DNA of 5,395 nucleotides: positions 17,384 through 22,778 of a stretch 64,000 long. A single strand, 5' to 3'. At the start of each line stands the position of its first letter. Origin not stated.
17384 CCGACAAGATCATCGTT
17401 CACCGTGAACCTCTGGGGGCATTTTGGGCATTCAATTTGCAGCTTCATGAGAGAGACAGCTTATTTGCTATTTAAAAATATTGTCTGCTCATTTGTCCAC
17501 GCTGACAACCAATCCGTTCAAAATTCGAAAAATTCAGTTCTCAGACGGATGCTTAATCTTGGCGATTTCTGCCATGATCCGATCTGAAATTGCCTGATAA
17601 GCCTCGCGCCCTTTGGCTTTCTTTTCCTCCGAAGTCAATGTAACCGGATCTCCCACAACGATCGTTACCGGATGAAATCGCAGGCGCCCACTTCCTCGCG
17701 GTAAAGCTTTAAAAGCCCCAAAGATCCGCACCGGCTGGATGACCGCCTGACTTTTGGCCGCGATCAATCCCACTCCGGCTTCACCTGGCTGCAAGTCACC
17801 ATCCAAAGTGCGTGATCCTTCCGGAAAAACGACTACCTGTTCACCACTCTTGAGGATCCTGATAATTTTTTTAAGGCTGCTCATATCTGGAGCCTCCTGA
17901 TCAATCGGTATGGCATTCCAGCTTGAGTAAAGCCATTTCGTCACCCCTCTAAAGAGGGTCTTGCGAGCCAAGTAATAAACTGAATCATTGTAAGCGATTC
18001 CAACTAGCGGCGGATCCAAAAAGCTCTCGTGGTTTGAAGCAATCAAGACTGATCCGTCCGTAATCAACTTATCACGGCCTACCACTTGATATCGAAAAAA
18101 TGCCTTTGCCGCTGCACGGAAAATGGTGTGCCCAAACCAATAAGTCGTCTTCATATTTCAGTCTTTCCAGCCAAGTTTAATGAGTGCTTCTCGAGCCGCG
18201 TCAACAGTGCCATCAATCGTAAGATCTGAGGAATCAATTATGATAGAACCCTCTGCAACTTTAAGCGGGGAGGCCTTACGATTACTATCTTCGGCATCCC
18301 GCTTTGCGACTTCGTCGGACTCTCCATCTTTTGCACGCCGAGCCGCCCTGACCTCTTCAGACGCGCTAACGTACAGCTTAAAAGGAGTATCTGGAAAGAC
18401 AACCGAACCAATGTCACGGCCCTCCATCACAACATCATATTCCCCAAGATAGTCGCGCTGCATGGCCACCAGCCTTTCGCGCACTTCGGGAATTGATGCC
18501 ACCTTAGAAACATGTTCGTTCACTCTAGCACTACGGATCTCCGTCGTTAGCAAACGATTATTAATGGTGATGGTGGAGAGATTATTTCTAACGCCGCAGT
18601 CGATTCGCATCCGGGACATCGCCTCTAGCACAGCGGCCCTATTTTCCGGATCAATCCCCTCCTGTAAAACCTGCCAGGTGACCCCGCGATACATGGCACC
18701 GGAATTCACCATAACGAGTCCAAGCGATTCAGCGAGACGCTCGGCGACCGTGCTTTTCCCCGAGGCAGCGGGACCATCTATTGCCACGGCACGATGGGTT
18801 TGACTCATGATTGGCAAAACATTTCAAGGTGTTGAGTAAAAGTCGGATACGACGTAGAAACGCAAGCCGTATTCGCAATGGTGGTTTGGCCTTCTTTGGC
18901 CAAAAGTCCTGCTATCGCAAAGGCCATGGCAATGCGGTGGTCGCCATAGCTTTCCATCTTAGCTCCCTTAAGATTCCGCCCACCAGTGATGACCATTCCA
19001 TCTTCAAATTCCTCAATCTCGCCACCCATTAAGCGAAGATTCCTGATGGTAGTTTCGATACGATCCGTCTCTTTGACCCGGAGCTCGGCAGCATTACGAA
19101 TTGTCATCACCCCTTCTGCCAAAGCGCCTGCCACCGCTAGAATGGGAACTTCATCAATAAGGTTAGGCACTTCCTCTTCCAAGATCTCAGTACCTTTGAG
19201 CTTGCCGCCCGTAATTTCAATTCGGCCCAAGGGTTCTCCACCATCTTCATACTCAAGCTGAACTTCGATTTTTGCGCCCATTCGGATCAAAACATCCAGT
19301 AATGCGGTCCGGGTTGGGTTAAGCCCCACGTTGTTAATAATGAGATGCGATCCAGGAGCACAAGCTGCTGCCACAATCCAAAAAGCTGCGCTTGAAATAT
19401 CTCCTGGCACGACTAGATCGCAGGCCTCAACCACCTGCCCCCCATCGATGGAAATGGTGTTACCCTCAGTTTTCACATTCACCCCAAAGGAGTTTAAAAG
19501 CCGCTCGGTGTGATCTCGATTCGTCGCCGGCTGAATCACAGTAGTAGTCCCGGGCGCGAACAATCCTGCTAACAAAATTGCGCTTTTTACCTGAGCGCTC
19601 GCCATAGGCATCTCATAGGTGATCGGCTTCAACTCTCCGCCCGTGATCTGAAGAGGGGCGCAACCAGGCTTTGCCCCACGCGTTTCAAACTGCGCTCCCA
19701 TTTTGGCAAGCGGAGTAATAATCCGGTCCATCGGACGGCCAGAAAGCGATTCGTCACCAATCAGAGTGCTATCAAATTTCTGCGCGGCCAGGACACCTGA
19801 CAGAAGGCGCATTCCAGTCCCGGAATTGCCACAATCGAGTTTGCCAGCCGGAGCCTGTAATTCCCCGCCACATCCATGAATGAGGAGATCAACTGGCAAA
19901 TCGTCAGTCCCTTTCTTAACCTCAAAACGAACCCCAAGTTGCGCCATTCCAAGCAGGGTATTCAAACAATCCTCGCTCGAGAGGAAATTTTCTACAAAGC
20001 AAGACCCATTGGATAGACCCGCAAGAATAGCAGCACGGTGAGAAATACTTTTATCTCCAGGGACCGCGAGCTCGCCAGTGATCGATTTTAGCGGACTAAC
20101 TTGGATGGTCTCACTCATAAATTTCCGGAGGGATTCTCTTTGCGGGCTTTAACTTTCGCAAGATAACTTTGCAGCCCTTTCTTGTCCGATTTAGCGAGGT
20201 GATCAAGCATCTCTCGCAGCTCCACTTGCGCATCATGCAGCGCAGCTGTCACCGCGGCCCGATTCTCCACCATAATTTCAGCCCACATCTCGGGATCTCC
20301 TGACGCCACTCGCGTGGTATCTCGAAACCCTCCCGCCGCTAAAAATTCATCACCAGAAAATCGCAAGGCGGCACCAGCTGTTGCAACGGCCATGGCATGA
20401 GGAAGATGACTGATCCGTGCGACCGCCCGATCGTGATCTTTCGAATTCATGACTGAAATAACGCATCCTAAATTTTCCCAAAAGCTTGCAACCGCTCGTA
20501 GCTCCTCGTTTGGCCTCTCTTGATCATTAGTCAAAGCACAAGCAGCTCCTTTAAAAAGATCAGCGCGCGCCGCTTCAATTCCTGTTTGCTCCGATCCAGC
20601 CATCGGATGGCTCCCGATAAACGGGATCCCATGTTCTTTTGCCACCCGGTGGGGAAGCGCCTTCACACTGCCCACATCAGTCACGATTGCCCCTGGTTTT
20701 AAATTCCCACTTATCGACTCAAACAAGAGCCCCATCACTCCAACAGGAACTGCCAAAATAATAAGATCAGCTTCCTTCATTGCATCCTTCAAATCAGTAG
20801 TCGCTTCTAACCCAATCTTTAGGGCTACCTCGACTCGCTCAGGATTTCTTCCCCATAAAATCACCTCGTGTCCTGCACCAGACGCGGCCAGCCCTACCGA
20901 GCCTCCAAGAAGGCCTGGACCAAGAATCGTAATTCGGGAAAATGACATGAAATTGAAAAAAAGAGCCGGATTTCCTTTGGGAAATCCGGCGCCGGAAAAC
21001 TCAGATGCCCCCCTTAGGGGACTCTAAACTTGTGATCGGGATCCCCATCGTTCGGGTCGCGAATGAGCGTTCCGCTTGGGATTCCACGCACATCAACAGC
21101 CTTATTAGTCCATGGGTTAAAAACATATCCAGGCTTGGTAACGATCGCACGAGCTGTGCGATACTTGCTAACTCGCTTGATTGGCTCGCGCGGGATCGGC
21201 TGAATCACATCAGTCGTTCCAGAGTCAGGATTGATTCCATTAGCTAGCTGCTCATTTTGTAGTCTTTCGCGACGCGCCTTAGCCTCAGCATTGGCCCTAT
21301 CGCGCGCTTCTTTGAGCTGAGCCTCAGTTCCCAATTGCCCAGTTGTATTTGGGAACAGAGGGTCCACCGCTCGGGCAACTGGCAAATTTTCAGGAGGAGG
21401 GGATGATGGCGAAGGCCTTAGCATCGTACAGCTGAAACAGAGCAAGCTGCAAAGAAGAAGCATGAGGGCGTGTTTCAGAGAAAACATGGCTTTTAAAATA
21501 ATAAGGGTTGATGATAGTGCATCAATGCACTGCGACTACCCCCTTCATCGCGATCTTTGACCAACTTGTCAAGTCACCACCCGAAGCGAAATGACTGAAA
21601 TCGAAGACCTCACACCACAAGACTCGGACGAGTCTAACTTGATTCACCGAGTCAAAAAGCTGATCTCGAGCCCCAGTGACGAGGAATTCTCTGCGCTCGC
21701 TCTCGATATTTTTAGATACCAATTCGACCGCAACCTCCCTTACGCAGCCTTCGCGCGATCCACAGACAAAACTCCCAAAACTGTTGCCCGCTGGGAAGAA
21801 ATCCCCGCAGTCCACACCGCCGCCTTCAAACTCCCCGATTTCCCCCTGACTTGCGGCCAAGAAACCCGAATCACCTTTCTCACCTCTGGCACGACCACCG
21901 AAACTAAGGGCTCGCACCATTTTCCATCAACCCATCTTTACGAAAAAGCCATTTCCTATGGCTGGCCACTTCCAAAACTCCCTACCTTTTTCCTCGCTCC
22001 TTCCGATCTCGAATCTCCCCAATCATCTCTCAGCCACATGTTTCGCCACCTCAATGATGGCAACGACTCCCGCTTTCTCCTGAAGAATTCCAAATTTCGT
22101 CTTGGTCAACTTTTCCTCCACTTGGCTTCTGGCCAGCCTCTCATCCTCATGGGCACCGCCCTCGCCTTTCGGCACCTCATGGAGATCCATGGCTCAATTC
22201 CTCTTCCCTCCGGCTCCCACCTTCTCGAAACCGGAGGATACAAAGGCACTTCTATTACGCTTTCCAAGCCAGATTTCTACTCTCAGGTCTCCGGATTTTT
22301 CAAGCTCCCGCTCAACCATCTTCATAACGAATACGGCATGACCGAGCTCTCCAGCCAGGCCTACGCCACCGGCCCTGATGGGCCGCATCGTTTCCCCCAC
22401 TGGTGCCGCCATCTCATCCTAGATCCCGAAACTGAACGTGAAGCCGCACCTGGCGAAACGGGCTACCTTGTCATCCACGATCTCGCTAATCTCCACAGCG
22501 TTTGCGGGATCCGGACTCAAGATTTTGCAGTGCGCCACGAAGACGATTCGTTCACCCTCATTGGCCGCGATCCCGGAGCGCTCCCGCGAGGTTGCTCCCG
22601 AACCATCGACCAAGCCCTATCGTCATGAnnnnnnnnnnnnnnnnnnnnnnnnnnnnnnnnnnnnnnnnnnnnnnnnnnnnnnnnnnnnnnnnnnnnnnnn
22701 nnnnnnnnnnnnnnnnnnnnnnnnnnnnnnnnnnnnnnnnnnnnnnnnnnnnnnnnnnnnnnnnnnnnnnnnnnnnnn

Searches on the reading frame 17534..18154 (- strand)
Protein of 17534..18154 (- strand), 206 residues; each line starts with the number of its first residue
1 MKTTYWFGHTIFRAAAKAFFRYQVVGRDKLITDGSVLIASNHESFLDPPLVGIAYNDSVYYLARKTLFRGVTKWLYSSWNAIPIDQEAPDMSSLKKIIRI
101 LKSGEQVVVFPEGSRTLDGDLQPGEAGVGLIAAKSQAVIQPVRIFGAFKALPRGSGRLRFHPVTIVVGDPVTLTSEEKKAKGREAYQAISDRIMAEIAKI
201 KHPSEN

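Call 63: search_protein_families(library=pfam, max_evalue=0.00001, proteins=[window:17534-18154:-])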
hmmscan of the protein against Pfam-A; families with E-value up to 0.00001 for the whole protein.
window:17534-18154:- (206 aa): 1 family
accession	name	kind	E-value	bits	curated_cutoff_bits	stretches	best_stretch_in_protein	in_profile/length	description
PF01553.26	Acyltransferase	-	4.2e-22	78.8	23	1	22-144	2-131/132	Acyltransferase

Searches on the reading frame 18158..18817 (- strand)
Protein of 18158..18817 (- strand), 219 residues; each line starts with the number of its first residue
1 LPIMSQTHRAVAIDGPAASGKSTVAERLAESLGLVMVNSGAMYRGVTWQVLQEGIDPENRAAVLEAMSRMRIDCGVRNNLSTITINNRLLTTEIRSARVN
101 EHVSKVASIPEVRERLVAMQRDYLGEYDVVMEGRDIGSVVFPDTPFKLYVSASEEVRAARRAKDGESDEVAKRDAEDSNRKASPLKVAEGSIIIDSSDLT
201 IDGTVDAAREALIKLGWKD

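Call 64: search_protein_families(library=pfam, max_evalue=0.00001, proteins=[window:18158-18817:-])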
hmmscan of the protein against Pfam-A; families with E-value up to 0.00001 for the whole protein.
window:18158-18817:- (219 aa): 4 families
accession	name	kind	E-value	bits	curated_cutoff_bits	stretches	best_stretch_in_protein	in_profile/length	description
PF02224.24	Cytidylate_kin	-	1.3e-58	198.6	26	1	11-208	1-205/211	Cytidylate kinase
PF13189.12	Cytidylate_kin2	-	6.4e-07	30.2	28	1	11-181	2-149/176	Cytidylate kinase-like family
PF13238.12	AAA_18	-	1e-06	29.7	29.4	0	11-174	1-121/128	AAA domain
PF13207.12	AAA_17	-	8.7e-06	26.5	27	0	15-44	2-31/136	AAA domain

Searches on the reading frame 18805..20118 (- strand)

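Call 64: search_protein_families(library=pfam, max_evalue=0.00001, proteins=[window:18805-20118:-])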
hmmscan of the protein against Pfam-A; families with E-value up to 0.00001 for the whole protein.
window:18805-20118:- (437 aa): 1 family
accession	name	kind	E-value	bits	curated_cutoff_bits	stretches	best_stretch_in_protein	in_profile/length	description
PF00275.25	EPSP_synthase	-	1.5e-120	403.2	22.8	1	9-431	3-417/417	EPSP synthase (3-phosphoshikimate 1-carboxyvinyltransferase)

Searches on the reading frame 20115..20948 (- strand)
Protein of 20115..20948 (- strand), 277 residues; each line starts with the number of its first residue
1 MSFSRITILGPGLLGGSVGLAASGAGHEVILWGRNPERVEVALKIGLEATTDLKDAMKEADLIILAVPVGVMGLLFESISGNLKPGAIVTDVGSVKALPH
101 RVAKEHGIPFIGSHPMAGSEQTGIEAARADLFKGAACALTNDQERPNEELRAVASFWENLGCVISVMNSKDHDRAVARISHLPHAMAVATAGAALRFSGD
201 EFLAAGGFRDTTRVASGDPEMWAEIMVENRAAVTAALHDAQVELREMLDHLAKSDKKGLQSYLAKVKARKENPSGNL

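Call 64: search_protein_families(library=pfam, max_evalue=0.00001, proteins=[window:20115-20948:-])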
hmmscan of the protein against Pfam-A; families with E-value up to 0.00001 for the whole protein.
window:20115-20948:- (277 aa): 5 families
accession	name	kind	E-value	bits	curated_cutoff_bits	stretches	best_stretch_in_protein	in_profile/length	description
PF02153.23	PDH_N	-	5.4e-34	117.4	26.5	1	22-164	7-152/154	Prephenate dehydrogenase, nucleotide-binding domain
PF20463.3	PDH_C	-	1.1e-19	71.1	22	1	169-264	2-101/102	Prephenate dehydrogenase, dimerization domain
PF03807.23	F420_oxidored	-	8.5e-11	42.7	21.6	1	5-92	1-91/94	NADP oxidoreductase coenzyme F420-dependent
PF03446.21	NAD_binding_2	-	4.8e-10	40.1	21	1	6-121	2-124/161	NAD binding domain of 6-phosphogluconate dehydrogenase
PF01210.29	NAD_Gly3P_dh_N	-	9.4e-10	39.1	23.1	1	6-89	2-99/158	NAD-dependent glycerol-3-phosphate dehydrogenase N-terminus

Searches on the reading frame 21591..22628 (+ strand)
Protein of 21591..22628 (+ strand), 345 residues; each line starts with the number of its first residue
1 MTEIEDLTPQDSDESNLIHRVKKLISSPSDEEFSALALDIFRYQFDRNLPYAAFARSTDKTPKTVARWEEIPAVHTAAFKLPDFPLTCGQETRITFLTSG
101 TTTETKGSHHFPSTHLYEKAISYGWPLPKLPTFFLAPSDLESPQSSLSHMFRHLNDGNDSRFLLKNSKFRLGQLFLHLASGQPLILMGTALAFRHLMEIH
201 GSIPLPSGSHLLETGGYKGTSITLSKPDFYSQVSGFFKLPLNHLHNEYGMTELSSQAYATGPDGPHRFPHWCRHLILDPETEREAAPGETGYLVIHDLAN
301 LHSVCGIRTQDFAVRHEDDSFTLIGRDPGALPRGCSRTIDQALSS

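Call 64: search_protein_families(library=pfam, max_evalue=0.00001, proteins=[window:21591-22628:+])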
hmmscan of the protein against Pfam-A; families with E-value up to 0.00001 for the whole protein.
window:21591-22628:+ (345 aa): 1 family
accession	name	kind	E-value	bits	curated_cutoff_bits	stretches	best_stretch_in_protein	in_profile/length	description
PF00501.34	AMP-binding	-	1.1e-06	28.2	29.9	1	96-296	168-375/384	AMP-binding enzyme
